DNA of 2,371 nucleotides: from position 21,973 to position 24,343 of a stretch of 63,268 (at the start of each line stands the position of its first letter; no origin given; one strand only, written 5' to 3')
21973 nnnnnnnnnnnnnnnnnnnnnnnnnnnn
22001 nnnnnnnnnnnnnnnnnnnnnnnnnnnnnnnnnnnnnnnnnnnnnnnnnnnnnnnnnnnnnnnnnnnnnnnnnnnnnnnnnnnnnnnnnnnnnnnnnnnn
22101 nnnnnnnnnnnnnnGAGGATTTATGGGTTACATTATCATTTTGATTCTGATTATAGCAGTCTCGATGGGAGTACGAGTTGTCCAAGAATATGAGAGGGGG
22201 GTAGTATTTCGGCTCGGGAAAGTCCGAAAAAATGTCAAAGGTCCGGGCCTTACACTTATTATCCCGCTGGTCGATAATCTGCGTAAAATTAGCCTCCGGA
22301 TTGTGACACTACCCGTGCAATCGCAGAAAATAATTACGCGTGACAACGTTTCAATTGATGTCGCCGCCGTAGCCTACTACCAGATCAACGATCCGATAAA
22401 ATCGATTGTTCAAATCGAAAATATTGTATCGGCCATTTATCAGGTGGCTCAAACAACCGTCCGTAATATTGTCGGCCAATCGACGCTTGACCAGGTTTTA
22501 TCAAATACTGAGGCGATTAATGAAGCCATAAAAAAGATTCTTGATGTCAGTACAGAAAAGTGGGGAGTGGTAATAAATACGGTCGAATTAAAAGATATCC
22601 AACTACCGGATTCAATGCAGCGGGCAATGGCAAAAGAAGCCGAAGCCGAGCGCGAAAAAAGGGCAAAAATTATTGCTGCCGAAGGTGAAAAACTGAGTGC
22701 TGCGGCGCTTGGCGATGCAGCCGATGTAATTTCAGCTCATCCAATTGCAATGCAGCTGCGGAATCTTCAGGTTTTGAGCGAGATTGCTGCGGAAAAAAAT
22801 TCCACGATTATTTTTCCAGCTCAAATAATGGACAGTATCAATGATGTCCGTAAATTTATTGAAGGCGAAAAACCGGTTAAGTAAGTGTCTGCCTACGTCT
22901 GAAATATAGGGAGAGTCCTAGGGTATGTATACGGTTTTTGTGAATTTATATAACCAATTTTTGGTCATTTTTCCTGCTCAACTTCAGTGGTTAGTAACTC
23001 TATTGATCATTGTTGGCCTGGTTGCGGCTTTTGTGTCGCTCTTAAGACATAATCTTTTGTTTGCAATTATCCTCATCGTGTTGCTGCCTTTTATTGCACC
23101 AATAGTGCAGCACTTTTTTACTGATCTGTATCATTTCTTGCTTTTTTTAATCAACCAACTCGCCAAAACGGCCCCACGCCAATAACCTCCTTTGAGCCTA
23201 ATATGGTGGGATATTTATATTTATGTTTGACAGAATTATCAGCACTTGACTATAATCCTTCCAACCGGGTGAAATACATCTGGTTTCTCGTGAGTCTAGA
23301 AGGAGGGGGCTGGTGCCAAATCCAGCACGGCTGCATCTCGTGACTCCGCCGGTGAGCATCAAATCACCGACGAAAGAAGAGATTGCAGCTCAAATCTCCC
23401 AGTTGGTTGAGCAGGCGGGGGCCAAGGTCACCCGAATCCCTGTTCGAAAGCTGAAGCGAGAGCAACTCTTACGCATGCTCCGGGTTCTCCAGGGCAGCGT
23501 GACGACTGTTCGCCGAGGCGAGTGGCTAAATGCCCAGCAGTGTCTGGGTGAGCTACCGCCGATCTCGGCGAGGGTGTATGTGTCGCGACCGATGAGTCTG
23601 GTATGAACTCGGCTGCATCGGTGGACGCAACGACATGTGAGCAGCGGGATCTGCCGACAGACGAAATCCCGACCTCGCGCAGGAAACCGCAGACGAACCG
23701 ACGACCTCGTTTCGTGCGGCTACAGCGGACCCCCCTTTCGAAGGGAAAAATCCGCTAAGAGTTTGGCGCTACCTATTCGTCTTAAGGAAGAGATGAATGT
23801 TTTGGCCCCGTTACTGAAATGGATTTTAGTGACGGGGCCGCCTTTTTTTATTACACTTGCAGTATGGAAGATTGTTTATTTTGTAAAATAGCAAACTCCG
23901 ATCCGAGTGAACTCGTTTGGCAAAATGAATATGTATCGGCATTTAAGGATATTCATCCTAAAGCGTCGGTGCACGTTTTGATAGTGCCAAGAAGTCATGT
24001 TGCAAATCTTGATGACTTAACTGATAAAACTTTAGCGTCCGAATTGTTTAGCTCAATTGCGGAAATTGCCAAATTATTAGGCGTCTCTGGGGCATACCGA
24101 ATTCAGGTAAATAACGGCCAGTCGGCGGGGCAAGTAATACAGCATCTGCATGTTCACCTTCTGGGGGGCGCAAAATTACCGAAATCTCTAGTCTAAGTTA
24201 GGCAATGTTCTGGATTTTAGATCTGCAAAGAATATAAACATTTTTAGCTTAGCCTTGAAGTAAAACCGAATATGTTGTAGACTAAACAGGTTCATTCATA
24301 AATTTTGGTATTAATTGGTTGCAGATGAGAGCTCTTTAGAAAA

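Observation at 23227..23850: Sharply GC-enriched two-ORF cassette with consensus promoter, strong SD, ATGA coupling and strong terminator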

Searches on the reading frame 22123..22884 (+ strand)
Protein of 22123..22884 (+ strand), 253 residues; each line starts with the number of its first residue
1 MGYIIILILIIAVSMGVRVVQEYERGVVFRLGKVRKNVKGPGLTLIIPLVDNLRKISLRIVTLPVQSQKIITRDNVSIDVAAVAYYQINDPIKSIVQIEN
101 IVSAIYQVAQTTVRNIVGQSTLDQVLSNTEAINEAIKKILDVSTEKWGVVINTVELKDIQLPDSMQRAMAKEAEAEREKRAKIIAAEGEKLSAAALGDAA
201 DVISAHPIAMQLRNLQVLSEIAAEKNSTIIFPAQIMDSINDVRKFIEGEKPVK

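Call 12: find_related_loci(query=window:22123-22884:+, collection=genome_contigs, flank=6000)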
Query window:22123-22884:+ (253 aa) in genome_contigs; peptide patterns used: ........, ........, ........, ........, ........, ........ (x = any residue, [..] = any of these).
599 stretches matched a pattern (row limit reached: there are more); 538 encode a relative of the query (tblastn E <= 1e-3); the best 80 are kept; 80 distinct loci.
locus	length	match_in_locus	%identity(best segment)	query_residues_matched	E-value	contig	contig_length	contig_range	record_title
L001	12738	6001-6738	73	5-250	1e-122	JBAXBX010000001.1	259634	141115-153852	MAG: Candidatus Saccharibacteria bacterium isolate ELA178 MAG178_1, whole genome shotgun sequence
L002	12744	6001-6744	73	1-249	8e-122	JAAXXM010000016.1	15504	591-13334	MAG: Candidatus Saccharibacteria bacterium isolate W9_Combined_metabat2_110 W9_Combined_metabat2_110_NODE_2037, whole ge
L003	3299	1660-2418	71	1-250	5e-125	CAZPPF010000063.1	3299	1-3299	MAG TPA_asm: uncultured Candidatus Saccharibacteria bacterium isolate SRP200132_co1_506 genome assembly, contig: NODE_62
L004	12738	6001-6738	72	5-250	2e-121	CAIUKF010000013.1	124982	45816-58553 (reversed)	uncultured bacterium isolate MJ110802A_bin-329 genome assembly, contig: bin-329:13/18, whole genome shotgun sequence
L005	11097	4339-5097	71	1-250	2e-121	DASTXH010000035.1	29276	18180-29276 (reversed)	MAG TPA_asm: Candidatus Saccharimonadales bacterium isolate SMAG_U2409 k141_1005854, whole genome shotgun sequence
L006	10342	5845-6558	74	14-251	3e-121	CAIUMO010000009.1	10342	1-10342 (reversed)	uncultured bacterium isolate Ki1-2-7m_bin-647 genome assembly, contig: bin-647:09/29, whole genome shotgun sequence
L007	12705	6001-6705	74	16-250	4e-121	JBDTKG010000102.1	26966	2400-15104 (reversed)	MAG: Candidatus Saccharimonadales bacterium isolate cluster2_bin.71 k127_2421595, whole genome shotgun sequence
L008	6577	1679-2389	73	14-250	7e-121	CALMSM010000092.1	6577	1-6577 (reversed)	MAG TPA_asm: uncultured Candidatus Saccharibacteria bacterium isolate SRR6158316_bin.85_CONCOCT_v1.1_MAG genome assembly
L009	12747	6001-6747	70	1-249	2e-120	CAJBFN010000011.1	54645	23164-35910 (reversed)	uncultured bacterium isolate Loc080925-8-8m_bin-325 genome assembly, contig: bin-325:11/11, whole genome shotgun sequenc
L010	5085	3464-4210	71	1-249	2e-120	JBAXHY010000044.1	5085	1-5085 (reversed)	MAG: bacterium isolate ELA335 MAG335_44, whole genome shotgun sequence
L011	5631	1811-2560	71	1-250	7e-120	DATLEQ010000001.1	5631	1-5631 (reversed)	MAG TPA_asm: Candidatus Limnocylindrales bacterium isolate SMAG_U14380 k141_22239, whole genome shotgun sequence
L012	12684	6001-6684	77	22-249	3e-119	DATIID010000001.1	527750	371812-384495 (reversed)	MAG TPA_asm: Candidatus Saccharimonadales bacterium isolate SMAG_U15655 k141_160847, whole genome shotgun sequence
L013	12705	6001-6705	74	16-250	3e-118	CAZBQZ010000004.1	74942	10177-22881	MAG TPA_asm: uncultured Candidatus Saccharibacteria bacterium isolate SRP200132_co1_38 genome assembly, contig: NODE_442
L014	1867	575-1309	70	5-249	1e-125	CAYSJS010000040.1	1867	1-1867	MAG TPA_asm: uncultured Candidatus Saccharibacteria bacterium isolate SRP135725_co1_201 genome assembly, contig: NODE_13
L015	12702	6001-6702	73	16-249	8e-118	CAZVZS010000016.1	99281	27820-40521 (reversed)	MAG TPA_asm: uncultured Leptospiraceae bacterium isolate SRP090828_co2_25 genome assembly, contig: NODE_80_length_99281_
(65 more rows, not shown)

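Call 15: find_encoding_contigs(protein=window:22123-22884:+, flank=6000, max_places=10)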
Protein window:22123-22884:+ (253 aa): no gene with exactly this product is on record in the collection.

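Call 103: search_protein_families(library=pfam, proteins=[window:22123-22881:+], max_evalue=0.001)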
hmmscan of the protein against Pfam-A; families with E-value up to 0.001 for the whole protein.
window:22123-22881:+ (253 aa): 2 families
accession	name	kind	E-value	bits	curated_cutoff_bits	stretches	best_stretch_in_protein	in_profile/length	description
PF01145.31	Band_7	-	1.8e-42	145.8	23.6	1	19-190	2-176/176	SPFH domain / Band 7 family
PF13421.11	Band_7_1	-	2.9e-05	24.2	24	1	97-174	129-208/211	SPFH domain-Band 7 family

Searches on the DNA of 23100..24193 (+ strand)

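Call 4: search_rna_families(source=window, start=23100, end=23950, threshold=evalue, max_evalue=10, show_alignments=3)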
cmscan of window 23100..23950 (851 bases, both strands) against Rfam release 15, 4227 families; matches with E-value up to 10: 4.
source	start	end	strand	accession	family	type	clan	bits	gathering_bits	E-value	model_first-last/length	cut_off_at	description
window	23804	23839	+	RF00976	mir-583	Gene; miRNA;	-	15.2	80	7.2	13-50/62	no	mir-583 microRNA precursor family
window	23839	23932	+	RF01633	ceN43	Gene; snRNA; snoRNA; HACA-box;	-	15.1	50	4.5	1-129/129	no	Caenorhabditis snoRNA ceN43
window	23803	23840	+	RF04133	MIR2646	Gene; miRNA;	-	15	245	1.3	1-256/256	no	MIR2646 microRNA precursor family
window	23772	23849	+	RF02837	anti-hemB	Gene; sRNA;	-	12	49.5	8.4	1-81/81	no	Burkholderia RNA 7 (anti-hemB)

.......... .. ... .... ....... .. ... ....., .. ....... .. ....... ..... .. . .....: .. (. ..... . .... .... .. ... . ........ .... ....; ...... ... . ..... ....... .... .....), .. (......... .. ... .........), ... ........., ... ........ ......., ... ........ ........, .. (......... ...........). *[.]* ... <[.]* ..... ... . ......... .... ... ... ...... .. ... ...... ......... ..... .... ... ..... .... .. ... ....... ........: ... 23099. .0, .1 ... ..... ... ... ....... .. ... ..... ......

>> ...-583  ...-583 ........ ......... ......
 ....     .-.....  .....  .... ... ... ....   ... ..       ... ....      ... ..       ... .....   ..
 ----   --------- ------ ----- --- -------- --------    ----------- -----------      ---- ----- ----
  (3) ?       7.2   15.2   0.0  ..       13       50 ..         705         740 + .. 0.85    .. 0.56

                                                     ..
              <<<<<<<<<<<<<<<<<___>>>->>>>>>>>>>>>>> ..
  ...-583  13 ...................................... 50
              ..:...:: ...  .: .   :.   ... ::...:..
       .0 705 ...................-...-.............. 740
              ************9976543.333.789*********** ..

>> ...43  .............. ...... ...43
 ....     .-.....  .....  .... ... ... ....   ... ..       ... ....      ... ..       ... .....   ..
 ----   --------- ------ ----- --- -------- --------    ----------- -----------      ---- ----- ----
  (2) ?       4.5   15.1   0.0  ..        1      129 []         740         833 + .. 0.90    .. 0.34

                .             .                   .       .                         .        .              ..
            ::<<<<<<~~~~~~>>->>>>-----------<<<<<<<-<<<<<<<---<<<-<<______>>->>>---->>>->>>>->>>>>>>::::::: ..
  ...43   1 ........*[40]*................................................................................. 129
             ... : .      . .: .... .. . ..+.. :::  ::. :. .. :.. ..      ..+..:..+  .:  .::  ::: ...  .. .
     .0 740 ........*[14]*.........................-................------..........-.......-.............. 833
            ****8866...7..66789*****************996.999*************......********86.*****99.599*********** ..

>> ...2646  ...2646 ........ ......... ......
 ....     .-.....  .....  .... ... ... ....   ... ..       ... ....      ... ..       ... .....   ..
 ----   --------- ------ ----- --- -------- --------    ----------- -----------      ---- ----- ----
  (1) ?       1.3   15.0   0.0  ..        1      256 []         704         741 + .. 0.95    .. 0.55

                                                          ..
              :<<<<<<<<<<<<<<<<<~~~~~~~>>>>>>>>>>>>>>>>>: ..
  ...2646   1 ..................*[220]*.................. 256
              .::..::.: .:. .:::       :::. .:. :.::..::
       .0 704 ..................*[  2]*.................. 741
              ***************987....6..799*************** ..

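Call 22: search_dna_similar(query=window:23227-23860:+, collection=phages, mode=distant, max_evalue=1)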
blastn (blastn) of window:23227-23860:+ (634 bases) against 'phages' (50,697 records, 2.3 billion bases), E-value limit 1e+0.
No match.

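Call 23: search_dna_similar(query=window:23227-23860:+, collection=plasmids, mode=distant, max_evalue=1)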
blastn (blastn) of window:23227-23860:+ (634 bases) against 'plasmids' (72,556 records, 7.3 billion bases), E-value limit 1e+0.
Records with a match: 3; places in all: 3; records where one place covers at least 80% of the query: 0.
Best place of each record, by identity: 80-90% 3.
By first word of the organism name: Arthrobacter 2; Novosphingobium 1.
By predicted mobility (MOB-suite, as given by PLSDB): non-mobilizable 3.
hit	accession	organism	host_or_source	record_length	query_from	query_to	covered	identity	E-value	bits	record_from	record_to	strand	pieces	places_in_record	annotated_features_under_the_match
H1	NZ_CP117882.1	Novosphingobium sp. KACC 22771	Single cell,soil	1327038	436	483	8%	81.1%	6e-1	43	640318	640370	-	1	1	none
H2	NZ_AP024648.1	Arthrobacter sp. StoSoilB13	-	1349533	306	342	6%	86.5%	6e-1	43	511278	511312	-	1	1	record has no annotation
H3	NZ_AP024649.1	Arthrobacter sp. StoSoilB13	-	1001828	306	342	6%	86.5%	6e-1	43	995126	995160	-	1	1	none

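Call 37: search_rna_families(sources=[L081, L082, L083, L084], threshold=evalue, max_evalue=1)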
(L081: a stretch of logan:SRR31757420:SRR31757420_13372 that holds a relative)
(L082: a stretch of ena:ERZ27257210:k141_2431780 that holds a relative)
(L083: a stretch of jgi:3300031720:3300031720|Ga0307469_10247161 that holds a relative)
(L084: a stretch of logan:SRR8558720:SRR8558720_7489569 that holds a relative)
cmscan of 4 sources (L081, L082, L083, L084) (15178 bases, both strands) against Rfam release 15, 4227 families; matches with E-value up to 1: 1.
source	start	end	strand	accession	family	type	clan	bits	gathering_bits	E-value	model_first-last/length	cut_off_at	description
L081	562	644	+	RF01859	Phe_leader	Cis-reg; leader;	-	26.2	55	0.95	1-125/125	no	Phenylalanine leader peptide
